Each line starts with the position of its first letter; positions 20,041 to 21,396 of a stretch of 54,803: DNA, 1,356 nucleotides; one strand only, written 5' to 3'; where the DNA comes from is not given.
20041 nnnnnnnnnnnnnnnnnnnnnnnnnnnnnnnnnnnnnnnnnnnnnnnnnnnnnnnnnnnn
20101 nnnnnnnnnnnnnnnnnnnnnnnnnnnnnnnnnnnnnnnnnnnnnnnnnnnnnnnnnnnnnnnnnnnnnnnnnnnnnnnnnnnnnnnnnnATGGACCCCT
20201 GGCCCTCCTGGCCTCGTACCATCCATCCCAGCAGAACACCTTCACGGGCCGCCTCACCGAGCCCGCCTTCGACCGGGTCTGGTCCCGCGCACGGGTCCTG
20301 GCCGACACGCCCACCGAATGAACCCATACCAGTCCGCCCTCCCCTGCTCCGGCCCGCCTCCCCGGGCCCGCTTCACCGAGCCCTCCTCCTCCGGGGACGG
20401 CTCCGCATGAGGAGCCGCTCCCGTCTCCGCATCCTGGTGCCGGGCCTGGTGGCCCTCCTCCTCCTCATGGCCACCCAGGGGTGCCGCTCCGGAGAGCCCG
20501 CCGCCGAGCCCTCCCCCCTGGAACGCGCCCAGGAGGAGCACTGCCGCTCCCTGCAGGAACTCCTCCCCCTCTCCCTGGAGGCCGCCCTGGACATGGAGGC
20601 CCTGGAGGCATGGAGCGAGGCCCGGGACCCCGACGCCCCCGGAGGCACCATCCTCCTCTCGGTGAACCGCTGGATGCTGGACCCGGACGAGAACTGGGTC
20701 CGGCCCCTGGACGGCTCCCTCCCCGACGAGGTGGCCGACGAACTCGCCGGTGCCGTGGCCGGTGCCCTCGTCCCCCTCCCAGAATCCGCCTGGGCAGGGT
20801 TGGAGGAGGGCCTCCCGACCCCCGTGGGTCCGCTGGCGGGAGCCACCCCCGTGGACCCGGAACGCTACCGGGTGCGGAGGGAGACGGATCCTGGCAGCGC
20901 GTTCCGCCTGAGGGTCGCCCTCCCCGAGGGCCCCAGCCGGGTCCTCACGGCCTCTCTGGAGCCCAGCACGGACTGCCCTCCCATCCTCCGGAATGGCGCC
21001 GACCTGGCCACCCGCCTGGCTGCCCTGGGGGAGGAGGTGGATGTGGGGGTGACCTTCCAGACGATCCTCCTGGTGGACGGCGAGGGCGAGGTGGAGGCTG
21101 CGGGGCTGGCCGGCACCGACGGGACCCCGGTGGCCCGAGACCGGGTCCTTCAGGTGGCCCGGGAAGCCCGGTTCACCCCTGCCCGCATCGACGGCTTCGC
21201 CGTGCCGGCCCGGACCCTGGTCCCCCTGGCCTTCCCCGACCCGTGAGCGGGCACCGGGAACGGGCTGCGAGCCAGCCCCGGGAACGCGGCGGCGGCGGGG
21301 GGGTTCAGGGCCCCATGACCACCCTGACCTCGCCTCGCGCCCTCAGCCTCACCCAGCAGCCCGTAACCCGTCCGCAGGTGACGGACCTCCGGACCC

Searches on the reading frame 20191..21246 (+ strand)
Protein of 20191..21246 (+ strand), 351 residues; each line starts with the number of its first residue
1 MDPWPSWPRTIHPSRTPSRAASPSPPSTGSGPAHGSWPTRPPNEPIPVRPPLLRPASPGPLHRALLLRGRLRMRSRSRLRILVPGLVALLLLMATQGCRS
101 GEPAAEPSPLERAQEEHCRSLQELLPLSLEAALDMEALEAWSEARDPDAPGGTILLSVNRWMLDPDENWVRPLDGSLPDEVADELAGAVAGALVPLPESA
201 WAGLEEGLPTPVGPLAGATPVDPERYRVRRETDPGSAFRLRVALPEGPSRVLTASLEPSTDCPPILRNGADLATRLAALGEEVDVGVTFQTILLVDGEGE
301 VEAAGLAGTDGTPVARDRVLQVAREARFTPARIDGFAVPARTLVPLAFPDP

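Call 36: search_protein_families(library=ncbifam, proteins=[window:20191-21246:+], max_evalue=0.01)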
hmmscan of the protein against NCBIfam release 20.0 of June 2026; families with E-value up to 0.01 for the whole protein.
window:20191-21246:+ (351 aa): 1 family
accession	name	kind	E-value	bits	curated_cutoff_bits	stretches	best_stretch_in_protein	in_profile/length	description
NF038079.1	TonB_sider_MxcH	equivalog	0.0068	14.5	925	1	292-348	28-83/792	TonB-dependent siderophore myxochelin receptor MxcH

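Call 37: search_protein_families(library=pfam, proteins=[window:20191-21246:+], max_evalue=0.01)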
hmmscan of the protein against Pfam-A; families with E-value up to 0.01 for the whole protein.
window:20191-21246:+ (351 aa): 0 families

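Call 48: search_protein_families(library=phrogs, proteins=[window:20191-21246:+], max_evalue=0.01)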
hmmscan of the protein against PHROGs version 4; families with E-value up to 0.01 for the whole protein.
window:20191-21246:+ (351 aa): 0 families
